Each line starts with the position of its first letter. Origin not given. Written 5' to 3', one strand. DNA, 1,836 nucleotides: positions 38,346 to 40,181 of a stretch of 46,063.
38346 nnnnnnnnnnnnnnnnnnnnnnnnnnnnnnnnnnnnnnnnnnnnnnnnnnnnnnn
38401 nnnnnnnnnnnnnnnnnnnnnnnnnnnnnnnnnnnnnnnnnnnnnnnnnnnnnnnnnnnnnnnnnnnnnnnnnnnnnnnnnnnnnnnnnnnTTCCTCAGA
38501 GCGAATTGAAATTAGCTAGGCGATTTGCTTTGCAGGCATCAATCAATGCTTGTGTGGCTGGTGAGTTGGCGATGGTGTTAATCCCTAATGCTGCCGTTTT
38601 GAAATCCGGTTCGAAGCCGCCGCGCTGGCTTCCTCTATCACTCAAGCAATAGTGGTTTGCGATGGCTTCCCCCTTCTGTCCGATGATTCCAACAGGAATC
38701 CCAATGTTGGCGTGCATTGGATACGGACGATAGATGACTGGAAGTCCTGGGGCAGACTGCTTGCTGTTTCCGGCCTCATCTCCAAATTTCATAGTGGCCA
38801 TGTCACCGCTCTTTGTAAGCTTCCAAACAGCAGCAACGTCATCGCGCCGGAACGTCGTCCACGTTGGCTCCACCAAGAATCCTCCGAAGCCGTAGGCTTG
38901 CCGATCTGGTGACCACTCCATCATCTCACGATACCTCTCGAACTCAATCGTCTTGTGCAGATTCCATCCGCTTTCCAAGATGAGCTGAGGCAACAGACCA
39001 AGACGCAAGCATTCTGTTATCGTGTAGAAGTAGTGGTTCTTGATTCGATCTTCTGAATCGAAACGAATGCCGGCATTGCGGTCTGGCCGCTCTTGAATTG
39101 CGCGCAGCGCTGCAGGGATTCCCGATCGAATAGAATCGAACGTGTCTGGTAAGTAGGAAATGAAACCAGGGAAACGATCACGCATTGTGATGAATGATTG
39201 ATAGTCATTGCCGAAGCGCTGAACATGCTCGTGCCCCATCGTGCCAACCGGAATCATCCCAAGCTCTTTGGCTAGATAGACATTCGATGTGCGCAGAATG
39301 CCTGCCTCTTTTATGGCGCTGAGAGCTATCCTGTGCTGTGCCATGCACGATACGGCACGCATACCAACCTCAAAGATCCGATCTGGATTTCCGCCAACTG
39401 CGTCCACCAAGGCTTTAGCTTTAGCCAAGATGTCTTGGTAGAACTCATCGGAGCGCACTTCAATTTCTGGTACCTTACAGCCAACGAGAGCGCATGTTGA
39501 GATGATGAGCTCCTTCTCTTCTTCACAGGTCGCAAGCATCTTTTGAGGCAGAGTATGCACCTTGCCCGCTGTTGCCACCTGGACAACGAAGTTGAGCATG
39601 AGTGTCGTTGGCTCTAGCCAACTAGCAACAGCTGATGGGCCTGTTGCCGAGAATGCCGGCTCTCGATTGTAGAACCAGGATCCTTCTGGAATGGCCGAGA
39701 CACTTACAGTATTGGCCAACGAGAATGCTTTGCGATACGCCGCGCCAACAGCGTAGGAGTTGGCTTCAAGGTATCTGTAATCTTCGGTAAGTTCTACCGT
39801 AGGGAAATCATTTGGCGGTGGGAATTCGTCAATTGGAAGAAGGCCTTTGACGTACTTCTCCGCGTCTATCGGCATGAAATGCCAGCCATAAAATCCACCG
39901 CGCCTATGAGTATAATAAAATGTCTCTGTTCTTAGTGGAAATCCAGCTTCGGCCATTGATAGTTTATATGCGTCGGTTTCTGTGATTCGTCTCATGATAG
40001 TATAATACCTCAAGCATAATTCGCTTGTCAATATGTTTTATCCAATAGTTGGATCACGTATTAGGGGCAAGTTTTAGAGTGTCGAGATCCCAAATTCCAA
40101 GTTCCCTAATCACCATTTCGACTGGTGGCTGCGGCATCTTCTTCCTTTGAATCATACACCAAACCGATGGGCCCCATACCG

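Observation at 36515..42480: Phage-borne NAD+ salvage set: NadE (Gln-dependent) + PncB/NAMPT-family PRTase + nicotinamidase-like hydrolase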

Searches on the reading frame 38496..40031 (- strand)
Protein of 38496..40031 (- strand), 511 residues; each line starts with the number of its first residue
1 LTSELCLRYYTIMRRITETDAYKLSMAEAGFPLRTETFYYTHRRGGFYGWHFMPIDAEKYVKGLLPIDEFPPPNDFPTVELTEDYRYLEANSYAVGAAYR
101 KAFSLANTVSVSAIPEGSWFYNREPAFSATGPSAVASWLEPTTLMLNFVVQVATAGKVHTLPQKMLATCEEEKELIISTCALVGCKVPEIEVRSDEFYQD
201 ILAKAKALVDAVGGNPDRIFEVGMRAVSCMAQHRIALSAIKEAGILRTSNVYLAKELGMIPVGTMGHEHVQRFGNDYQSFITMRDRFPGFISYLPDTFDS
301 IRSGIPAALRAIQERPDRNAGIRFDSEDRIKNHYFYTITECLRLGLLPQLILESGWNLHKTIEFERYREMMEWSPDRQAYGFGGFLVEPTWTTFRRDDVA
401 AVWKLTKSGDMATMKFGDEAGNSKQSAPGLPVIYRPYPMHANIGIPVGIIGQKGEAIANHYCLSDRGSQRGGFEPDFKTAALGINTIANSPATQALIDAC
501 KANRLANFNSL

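Call 3: search_protein_families(library=pfam, proteins=[window:38496-40031:-], max_evalue=0.01)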
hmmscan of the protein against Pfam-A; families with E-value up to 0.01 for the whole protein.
window:38496-40031:- (511 aa): 0 families

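Call 4: search_protein_families(library=ncbifam, proteins=[window:38496-40031:-], max_evalue=0.01)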
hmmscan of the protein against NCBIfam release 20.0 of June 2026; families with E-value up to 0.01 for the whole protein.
window:38496-40031:- (511 aa): 10 families
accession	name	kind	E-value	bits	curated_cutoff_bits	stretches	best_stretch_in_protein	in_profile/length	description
NF006695.0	PRK09243.1-2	equivalog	1.4e-20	73.4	469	1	201-328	137-265/480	nicotinate phosphoribosyltransferase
TIGR01513.1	NAPRTase_put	equivalog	1.8e-20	73.3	297.4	1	198-442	127-360/452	nicotinate phosphoribosyltransferase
NF009131.0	PRK12484.1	equivalog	1.3e-18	66.9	330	1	201-328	136-262/455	nicotinate phosphoribosyltransferase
NF006694.0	PRK09243.1-1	equivalog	2.6e-16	59.4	663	1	189-328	125-264/485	nicotinate phosphoribosyltransferase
NF006696.0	PRK09243.1-3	equivalog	6.7e-16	58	503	1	199-330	139-269/451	nicotinate phosphoribosyltransferase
NF006697.0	PRK09243.1-4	equivalog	1.7e-12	46.7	776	1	181-328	118-265/488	nicotinate phosphoribosyltransferase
NF003704.0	PRK05321.1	subfamily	5.6e-09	35.5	379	1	198-273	150-224/398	nicotinate phosphoribosyltransferase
TIGR01514.1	NAPRTase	equivalog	5.1e-08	32.4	269.55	1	206-275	155-229/399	nicotinate phosphoribosyltransferase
NF006415.0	PRK08662.1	equivalog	3.7e-05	22.6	243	1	204-326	117-235/381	nicotinate phosphoribosyltransferase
NF006698.0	PRK09243.1-5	equivalog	0.008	15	531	0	203-328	148-266/440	nicotinate phosphoribosyltransferase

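Call 7: search_protein_families(library=phrogs, proteins=[window:38496-40031:-], max_evalue=0.001)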
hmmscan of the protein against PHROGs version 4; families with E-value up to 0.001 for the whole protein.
window:38496-40031:- (511 aa): 1 family
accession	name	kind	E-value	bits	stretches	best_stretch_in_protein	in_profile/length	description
phrog_448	-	other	1.2e-10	41.9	1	249-434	232-446/500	nicotinamide phosphoribosyl transferase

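Call 12: search_dna_similar(collection=phages, mode=protein, query=window:38496-40031:-, max_rows=25)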
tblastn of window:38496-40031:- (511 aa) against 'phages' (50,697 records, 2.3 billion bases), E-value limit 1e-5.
Records with a match: 12; places in all: 12; records where one place covers at least 80% of the query: 0.
Best place of each record, by identity: <60% 12.
By first word of the organism name: Bacteriophage 7; Bacillus 2; Listeria 1; Enterococcus 1; Staphylococcus 1.
By host as written in the record: - 7; Bacillus megaterium str. ATCC 43725 2; Listeria monocytogenes 1; Enterococcus faecalis 1; Staphylococcus aureus 1.
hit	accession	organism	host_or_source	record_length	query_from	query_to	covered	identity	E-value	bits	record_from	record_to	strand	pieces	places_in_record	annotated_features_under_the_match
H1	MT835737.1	Bacteriophage sp.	human fecal samples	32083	137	457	63%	24.2%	8e-6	55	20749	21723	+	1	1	record has no annotation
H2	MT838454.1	Bacteriophage sp.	human fecal samples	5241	83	328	48%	28.3%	1e-10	70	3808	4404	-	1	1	record has no annotation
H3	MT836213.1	Bacteriophage sp.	human fecal samples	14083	108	328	43%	27.3%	2e-7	60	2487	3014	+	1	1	record has no annotation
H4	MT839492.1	Bacteriophage sp.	human fecal samples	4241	110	328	43%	27.1%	2e-8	63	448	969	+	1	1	record has no annotation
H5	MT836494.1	Bacteriophage sp.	human fecal samples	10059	110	328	43%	26.5%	2e-7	60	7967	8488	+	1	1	record has no annotation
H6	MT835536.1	Bacteriophage sp.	human fecal samples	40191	146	328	36%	25.9%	1e-6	57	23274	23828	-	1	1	record has no annotation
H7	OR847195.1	Listeria phage LM 4-11-1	Listeria monocytogenes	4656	175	328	30%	30.8%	3e-10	69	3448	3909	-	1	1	record has no annotation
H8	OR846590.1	Enterococcus phage Efs 1-1-1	Enterococcus faecalis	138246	182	328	29%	31.4%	1e-9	67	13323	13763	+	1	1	record has no annotation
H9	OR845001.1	Staphylococcus phage SA 1306 Kay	Staphylococcus aureus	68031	171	328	31%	29.2%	5e-7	59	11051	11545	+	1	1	record has no annotation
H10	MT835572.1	Bacteriophage sp.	human fecal samples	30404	182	328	29%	30.2%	1e-6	58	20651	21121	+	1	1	record has no annotation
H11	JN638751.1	Bacillus phage G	Bacillus megaterium str. ATCC 43725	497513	198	328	26%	30.4%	1e-6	57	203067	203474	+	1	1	277: gp277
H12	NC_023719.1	Bacillus phage G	Bacillus megaterium str. ATCC 43725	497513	198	328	26%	30.4%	1e-6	57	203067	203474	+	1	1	277: gp277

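Call 13: search_solved_structures(query=window:38496-40031:-, max_evalue=0.01, show_alignments=2)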
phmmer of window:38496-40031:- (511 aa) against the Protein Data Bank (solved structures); distinct sequences matched with E-value up to 0.01: 2.
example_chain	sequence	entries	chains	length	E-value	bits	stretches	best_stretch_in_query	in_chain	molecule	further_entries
2f7f_A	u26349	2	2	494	7e-13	51.1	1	181-329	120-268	nicotinate phosphoribosyltransferase, putative | NICOTINATE PHOSPHORIBOSYLTRANSFERASE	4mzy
4yub_A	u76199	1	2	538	0.00056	21.7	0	277-434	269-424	Nicotinate phosphoribosyltransferase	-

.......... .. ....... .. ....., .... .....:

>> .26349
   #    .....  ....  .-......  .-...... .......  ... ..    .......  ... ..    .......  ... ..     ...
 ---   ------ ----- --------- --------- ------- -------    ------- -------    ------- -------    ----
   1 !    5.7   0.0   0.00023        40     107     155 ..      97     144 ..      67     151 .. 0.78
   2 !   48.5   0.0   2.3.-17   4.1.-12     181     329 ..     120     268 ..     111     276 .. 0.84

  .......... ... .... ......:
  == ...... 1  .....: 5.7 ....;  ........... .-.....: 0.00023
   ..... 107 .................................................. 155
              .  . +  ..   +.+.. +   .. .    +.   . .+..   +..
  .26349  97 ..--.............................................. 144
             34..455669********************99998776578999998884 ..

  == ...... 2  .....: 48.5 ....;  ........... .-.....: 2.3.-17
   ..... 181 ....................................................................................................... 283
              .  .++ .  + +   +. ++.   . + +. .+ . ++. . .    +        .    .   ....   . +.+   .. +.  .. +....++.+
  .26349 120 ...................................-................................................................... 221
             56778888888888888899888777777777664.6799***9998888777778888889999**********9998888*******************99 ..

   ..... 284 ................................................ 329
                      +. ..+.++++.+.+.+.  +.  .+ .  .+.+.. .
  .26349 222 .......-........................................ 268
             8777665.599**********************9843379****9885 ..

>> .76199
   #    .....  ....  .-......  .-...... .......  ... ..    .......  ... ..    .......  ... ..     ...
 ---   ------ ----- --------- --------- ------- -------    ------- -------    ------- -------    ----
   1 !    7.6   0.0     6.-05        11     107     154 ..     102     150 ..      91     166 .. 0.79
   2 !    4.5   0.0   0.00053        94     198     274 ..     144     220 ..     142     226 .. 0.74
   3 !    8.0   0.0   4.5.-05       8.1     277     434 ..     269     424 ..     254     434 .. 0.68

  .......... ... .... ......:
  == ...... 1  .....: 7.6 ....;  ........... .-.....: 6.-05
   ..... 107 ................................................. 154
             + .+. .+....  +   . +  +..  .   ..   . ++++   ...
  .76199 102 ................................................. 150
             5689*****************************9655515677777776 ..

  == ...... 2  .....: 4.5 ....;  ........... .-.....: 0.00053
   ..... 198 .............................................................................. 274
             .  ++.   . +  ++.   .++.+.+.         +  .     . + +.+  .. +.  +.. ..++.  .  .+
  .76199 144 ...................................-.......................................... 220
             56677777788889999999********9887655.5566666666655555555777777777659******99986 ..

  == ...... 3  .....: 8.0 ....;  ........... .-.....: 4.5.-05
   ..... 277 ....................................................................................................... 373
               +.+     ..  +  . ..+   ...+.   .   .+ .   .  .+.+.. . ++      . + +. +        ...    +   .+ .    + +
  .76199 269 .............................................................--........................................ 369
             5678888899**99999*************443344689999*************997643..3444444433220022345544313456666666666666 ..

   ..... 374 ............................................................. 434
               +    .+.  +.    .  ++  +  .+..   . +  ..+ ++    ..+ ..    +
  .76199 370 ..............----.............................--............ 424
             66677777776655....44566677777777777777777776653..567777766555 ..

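Call 21: find_homologous_proteins(query=window:38496-40031:-, max_evalue=0.001)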
Query window:38496-40031:- (511 aa): 801 proteins with E <= 0.001 among 8000 candidates; the best 120 are listed.
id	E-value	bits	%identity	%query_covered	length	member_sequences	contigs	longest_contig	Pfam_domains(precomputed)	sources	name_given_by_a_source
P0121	1.0e-281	953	85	95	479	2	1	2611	-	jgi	jgi:nicotinic acid phosphoribosyltransferase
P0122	1.5e-271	919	80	97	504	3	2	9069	-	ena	-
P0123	1.1e-268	910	80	97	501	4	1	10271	-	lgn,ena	-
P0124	4.8e-265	898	79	96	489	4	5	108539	-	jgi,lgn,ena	jgi:nicotinic acid phosphoribosyltransferase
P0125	2.0e-262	889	77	97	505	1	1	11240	-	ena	-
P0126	8.9e-255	864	76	96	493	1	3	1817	-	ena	-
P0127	6.5e-241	818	74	96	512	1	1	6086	-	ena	-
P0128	1.3e-237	807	71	97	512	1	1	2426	-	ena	-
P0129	8.8e-234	795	70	99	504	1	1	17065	-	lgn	-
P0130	1.9e-231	787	69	97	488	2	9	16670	-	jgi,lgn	jgi:nicotinate phosphoribosyltransferase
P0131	2.1e-230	784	70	97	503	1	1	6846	-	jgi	jgi:nicotinate phosphoribosyltransferase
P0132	2.1e-229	780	71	95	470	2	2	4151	-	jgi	jgi:nicotinic acid phosphoribosyltransferase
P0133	2.0e-225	767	68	97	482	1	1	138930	-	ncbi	-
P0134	6.5e-210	716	63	98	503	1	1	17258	-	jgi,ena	-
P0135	4.2e-206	703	65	95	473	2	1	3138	-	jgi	-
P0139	2.5e-172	592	55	96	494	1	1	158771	-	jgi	jgi:nicotinate phosphoribosyltransferase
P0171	5.5e-158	545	52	97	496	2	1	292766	-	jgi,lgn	jgi:nicotinate phosphoribosyltransferase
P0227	2.2e-125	437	47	95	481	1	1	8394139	-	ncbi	ncbi:nicotinate phosphoribosyltransferase [Myxococcaceae bacterium GXIMD 01537]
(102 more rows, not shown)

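Call 23: find_encoding_contigs(protein=P0124, flank=10000, max_places=3)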
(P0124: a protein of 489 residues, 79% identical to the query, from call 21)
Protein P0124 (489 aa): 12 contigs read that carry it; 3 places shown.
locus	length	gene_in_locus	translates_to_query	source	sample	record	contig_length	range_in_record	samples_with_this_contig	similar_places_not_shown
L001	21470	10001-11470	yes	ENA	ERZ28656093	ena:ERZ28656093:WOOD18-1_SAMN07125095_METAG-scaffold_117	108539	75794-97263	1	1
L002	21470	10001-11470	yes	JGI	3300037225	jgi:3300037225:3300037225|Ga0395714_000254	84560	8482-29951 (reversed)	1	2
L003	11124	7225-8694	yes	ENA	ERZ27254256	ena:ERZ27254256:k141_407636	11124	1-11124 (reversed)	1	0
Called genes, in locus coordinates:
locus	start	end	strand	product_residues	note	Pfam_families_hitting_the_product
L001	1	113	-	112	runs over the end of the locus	-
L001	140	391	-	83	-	-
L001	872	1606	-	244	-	PF25283:DUF7873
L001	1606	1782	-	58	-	-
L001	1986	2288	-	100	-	-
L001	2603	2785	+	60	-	-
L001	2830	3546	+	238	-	PF01551:Peptidase_M23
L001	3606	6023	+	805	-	PF14528:LAGLIDADG_3 (weak)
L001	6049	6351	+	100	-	-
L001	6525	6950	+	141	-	-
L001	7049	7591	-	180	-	PF00847:AP2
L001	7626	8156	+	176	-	-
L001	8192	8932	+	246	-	PF14243:R2K_3, PF18299:R2K_2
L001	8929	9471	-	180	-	-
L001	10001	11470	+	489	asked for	-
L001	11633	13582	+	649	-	PF00795:CN_hydrolase, PF02540:NAD_synthase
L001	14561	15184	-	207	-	-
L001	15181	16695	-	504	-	PF07282:Cas12f1-like_TNB (weak)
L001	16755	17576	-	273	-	-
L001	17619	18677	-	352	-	-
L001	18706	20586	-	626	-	PF00069:Pkinase (weak)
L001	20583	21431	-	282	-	PF13672:PP2C_2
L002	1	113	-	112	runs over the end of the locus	-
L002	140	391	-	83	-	-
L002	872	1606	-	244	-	PF25283:DUF7873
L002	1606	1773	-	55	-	-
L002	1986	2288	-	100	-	-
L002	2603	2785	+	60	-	-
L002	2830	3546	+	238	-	PF01551:Peptidase_M23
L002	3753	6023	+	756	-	PF14528:LAGLIDADG_3 (weak)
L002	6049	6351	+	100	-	-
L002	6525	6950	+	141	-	-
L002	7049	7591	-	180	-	PF00847:AP2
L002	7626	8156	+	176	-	-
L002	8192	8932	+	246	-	PF14243:R2K_3, PF18299:R2K_2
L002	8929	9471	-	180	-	-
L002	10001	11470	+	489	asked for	-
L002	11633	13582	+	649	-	PF00795:CN_hydrolase, PF02540:NAD_synthase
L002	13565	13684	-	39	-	-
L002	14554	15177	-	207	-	-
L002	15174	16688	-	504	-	PF07282:Cas12f1-like_TNB (weak)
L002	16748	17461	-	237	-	-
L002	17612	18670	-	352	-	-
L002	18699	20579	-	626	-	PF00069:Pkinase (weak)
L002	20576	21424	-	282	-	PF13672:PP2C_2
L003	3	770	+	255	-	?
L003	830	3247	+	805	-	PF14528:LAGLIDADG_3 (weak)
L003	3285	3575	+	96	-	-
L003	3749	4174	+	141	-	-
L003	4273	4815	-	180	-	PF00847:AP2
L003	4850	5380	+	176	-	-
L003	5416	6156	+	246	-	PF14243:R2K_3, PF18299:R2K_2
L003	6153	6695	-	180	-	-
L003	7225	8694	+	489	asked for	-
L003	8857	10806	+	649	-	PF00795:CN_hydrolase, PF02540:NAD_synthase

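Call 25: find_encoding_contigs(protein=P0227, flank=8000, max_places=2)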
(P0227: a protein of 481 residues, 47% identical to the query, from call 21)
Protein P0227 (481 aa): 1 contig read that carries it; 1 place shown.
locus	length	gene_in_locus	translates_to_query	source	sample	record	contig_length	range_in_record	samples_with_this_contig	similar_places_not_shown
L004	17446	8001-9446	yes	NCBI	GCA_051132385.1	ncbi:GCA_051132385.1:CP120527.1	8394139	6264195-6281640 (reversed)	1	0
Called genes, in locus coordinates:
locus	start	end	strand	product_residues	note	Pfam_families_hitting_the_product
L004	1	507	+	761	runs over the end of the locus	PF02366:PMT (weak), PF13231:PMT_2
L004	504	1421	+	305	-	PF00005:ABC_tran, PF13304:AAA_21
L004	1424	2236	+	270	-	PF01061:ABC2_membrane, PF12679:ABC2_membrane_2, PF12730:ABC2_membrane_4 (weak), PF12698:ABC2_membrane_3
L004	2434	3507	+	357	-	PF13421:Band_7_1, PF09851:SHOCT (weak)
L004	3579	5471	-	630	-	-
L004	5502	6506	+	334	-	PF00152:tRNA-synt_2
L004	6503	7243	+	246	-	PF01553:Acyltransferase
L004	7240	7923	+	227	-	PF00719:Pyrophosphatase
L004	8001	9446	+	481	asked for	-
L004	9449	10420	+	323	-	-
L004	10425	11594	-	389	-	PF02595:Gly_kinase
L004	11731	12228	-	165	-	PF03692:CxxCxxCC (weak)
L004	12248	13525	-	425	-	PF17785:PUA_3, PF13649:Methyltransf_25 (faint), PF10672:Methyltrans_SAM, PF03602:Cons_hypoth95, PF05175:MTS (weak), PF13847:Methyltransf_31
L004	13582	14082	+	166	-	-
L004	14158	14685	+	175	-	PF04186:FxsA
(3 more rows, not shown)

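Call 29: find_encoding_contigs(protein=P0134, flank=10000, max_places=2)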
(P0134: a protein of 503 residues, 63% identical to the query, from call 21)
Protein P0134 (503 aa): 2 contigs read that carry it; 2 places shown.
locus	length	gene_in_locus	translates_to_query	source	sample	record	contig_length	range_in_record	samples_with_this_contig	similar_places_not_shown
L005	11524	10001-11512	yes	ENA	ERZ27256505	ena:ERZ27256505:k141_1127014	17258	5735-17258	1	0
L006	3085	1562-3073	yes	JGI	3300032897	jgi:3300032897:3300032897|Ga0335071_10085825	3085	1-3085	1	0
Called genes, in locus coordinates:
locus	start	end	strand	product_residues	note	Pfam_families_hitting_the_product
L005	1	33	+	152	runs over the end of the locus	-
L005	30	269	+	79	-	-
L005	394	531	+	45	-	-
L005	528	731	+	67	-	-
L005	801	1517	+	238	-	PF00542:Ribosomal_L12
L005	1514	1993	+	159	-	-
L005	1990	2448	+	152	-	-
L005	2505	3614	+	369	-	PF00675:Peptidase_M16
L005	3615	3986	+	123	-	-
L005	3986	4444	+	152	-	-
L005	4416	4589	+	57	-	-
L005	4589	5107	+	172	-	-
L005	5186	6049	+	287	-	PF13672:PP2C_2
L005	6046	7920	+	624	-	PF00069:Pkinase (weak)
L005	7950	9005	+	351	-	-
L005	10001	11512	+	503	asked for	-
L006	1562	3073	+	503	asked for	-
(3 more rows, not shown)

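Call 41: search_protein_families(library=padloc, proteins=[window:38496-40031:-], max_evalue=0.01)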
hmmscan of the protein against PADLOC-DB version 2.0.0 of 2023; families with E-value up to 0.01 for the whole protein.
window:38496-40031:- (511 aa): 0 families
